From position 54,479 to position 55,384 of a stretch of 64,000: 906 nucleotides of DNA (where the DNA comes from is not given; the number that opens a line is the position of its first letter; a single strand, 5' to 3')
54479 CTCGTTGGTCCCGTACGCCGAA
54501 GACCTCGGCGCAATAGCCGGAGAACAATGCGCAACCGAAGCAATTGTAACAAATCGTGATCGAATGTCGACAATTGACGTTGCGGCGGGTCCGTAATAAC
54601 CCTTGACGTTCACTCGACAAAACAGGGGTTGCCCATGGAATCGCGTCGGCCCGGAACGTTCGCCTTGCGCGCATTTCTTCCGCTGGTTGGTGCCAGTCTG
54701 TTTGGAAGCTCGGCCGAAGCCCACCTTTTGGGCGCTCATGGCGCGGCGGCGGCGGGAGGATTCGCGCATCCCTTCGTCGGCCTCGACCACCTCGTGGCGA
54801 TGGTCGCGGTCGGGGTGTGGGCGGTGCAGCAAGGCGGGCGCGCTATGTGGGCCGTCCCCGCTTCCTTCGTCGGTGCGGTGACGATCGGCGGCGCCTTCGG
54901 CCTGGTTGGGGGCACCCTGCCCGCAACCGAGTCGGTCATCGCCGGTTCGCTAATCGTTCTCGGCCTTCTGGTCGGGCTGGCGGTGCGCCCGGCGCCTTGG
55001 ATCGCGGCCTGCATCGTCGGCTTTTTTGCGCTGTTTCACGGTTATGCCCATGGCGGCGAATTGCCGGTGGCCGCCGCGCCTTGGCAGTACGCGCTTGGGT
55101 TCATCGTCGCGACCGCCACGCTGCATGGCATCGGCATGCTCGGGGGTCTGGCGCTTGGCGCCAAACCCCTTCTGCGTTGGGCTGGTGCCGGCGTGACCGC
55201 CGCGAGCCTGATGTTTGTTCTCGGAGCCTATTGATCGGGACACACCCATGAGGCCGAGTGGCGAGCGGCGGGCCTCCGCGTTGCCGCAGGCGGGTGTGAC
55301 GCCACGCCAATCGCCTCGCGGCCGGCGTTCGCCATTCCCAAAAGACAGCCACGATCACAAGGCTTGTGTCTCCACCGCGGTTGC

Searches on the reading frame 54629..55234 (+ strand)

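Call 43: search_protein_families(library=pfam, proteins=[window:54629-55234:+], max_evalue=0.00001)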
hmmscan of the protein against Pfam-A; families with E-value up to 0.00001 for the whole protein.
window:54629-55234:+ (201 aa): 1 family
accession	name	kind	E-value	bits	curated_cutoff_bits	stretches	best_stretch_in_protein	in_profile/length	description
PF04955.18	HupE_UreJ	-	2.7e-49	167.5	23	1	23-195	4-178/179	HupE / UreJ protein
